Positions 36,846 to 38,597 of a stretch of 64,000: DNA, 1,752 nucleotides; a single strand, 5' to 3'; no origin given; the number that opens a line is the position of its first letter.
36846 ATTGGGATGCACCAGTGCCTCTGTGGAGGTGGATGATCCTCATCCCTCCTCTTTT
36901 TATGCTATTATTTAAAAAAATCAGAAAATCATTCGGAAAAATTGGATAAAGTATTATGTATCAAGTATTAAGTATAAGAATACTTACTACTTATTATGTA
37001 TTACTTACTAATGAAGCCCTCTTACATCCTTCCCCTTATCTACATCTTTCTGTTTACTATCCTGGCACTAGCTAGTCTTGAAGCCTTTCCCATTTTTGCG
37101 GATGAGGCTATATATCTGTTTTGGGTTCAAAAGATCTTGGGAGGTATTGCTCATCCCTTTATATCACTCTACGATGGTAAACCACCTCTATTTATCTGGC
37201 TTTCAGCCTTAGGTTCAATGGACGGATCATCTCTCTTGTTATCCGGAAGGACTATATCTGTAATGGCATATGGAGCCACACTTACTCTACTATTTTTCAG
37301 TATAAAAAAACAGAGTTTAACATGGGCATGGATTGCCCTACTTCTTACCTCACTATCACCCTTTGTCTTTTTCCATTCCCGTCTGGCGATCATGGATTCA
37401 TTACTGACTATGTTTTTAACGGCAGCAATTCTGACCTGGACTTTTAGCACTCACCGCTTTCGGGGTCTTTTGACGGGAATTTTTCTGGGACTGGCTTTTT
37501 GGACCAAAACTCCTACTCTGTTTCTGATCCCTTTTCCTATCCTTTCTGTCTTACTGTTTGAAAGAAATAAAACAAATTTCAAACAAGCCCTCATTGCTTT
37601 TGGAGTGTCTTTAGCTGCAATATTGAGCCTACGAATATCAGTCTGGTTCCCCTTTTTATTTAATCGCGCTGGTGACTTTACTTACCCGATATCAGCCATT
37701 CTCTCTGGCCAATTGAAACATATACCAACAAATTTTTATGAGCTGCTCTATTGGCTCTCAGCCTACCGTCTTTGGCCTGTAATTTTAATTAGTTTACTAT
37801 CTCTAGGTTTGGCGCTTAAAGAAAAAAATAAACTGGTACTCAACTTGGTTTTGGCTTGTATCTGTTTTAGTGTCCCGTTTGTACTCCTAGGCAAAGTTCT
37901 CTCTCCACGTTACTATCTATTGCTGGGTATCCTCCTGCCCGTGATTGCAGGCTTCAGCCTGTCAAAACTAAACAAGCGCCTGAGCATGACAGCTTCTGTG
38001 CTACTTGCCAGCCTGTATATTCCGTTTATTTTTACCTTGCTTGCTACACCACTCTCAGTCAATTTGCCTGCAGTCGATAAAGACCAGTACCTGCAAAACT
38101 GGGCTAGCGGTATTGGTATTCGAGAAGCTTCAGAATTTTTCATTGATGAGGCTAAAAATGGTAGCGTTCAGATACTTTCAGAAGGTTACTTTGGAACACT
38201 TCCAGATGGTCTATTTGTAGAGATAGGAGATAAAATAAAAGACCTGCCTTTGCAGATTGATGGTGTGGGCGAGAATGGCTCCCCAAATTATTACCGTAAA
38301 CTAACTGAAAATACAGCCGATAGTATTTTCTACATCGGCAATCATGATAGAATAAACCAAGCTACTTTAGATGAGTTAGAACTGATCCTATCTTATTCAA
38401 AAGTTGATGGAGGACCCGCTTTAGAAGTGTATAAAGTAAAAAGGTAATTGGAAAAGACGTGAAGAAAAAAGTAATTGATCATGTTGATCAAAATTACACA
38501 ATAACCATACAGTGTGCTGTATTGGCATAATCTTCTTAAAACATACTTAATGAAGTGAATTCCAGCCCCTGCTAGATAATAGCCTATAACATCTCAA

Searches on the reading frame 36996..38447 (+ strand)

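Call 70: search_protein_families(library=pfam, proteins=[window:36996-38447:+], max_evalue=0.01)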
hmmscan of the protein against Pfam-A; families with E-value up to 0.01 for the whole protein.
window:36996-38447:+ (483 aa): 1 family
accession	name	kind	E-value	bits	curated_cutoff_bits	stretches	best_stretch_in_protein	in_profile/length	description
PF02366.24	PMT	-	1e-05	25.6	22.7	1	59-198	59-208/245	Dolichyl-phosphate-mannose-protein mannosyltransferase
